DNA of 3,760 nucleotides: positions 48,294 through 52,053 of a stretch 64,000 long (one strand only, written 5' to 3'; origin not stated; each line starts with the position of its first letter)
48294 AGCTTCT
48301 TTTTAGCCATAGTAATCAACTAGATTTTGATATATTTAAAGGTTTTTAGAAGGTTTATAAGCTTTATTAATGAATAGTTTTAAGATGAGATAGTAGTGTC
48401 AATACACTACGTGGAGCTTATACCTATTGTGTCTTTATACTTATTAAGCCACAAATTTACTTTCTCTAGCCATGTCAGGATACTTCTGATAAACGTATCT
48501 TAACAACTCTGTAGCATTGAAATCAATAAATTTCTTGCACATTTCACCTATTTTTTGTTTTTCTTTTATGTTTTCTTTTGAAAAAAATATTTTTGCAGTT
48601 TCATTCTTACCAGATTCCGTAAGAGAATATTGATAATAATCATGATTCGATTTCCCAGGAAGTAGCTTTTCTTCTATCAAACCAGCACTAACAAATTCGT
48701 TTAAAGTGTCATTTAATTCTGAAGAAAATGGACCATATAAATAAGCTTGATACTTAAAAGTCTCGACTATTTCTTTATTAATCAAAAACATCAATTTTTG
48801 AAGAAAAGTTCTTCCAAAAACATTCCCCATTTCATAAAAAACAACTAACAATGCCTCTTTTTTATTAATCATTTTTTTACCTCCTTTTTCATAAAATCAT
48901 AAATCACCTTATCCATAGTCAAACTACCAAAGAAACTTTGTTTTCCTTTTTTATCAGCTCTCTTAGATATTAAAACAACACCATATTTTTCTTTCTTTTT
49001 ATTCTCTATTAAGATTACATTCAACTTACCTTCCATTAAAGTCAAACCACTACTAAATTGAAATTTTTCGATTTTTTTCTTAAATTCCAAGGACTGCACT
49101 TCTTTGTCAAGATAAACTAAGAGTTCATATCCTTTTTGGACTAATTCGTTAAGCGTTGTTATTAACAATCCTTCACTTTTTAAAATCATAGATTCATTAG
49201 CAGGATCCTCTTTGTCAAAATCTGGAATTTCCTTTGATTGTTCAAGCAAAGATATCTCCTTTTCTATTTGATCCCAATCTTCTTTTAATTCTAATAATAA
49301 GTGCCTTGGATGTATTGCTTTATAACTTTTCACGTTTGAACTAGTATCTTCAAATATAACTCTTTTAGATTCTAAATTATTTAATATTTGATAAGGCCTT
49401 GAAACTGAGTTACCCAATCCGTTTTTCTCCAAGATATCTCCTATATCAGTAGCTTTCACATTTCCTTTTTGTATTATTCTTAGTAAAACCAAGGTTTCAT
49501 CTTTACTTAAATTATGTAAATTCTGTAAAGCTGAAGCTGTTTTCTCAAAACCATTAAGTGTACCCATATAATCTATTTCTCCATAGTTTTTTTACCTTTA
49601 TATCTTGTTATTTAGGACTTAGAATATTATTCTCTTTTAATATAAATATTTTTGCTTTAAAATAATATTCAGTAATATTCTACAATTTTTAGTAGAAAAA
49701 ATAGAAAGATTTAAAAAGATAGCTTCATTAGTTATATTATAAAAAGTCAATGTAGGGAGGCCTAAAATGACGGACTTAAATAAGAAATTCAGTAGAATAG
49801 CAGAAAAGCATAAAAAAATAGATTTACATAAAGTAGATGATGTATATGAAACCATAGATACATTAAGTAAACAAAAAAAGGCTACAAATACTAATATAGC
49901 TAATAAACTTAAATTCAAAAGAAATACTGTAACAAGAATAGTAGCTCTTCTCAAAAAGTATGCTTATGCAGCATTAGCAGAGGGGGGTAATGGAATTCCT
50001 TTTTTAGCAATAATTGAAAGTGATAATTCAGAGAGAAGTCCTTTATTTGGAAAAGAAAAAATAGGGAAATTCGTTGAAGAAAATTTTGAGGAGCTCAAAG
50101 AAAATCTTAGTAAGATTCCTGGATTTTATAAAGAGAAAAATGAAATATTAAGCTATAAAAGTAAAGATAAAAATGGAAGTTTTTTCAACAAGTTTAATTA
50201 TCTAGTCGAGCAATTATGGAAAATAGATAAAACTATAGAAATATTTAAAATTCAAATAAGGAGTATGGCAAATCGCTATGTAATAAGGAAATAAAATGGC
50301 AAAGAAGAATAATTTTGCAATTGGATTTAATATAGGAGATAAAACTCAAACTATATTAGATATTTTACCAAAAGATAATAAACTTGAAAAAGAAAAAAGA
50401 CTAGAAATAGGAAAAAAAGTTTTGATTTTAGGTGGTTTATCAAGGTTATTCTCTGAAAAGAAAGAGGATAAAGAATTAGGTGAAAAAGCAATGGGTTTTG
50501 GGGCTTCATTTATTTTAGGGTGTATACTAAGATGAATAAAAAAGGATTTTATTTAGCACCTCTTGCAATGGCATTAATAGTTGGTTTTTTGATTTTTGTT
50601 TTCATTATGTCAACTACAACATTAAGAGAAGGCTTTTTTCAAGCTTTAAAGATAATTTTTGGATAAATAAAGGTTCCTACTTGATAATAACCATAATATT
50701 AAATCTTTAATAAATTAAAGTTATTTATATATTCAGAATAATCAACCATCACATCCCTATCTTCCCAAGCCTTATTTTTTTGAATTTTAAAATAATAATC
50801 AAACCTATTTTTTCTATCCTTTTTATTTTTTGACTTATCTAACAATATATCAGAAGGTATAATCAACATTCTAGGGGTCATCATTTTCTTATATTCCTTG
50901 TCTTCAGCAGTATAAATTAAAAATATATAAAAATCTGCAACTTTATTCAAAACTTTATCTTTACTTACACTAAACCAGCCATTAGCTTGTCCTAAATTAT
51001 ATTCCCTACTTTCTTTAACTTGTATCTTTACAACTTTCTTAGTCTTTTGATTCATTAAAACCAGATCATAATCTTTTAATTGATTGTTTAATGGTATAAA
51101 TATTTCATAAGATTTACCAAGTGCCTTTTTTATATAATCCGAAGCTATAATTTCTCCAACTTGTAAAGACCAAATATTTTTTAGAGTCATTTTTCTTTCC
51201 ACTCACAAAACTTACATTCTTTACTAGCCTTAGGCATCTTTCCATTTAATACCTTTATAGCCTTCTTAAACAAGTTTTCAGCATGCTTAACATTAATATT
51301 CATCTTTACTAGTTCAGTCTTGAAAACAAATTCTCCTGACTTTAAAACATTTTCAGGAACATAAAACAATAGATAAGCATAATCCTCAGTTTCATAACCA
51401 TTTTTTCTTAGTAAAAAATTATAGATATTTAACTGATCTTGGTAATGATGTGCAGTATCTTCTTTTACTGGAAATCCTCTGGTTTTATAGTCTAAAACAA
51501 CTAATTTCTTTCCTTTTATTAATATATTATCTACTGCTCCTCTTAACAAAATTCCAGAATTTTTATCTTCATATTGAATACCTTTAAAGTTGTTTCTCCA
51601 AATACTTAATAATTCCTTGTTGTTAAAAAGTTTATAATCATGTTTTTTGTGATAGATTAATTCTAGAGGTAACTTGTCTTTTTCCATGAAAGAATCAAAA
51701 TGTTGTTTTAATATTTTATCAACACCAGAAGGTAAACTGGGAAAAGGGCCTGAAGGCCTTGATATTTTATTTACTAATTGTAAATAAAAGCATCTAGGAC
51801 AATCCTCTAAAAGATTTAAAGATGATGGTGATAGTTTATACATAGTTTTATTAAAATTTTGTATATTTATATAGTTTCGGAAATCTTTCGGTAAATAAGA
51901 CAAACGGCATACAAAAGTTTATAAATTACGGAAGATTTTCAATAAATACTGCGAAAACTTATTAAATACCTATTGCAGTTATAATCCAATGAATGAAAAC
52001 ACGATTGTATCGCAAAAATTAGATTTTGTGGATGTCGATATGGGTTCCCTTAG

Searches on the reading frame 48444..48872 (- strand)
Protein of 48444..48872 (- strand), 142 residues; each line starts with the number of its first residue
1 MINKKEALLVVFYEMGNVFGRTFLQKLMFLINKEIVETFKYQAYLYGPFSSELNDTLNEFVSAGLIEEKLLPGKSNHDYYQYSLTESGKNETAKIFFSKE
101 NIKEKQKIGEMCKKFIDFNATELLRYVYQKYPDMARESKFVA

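Call 75: search_protein_families(library=pfam, proteins=[window:48444-48872:-], max_evalue=0.0001)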
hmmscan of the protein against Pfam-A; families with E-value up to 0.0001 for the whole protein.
window:48444-48872:- (142 aa): 1 family
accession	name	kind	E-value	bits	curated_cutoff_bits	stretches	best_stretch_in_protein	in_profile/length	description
PF13274.11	SocA_Panacea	-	7.6e-06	27.3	25.7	1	26-130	3-109/113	Antitoxin SocA-like, Panacea domain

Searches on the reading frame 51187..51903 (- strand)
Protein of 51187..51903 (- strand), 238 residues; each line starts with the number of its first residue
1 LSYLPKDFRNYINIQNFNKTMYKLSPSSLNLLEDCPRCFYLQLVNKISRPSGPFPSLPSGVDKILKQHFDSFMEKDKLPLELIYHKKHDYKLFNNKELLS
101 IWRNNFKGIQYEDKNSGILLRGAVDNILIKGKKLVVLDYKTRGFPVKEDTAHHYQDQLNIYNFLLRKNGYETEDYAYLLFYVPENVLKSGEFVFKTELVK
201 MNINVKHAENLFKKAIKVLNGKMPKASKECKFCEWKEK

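Call 75: search_protein_families(library=pfam, proteins=[window:51187-51903:-], max_evalue=0.0001)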
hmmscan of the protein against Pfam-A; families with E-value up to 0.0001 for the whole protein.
window:51187-51903:- (238 aa): 1 family
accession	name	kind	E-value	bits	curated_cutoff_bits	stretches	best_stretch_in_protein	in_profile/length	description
PF12705.13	PDDEXK_1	-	1.5e-15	58.3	22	1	23-236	1-243/247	PD-(D/E)XK nuclease superfamily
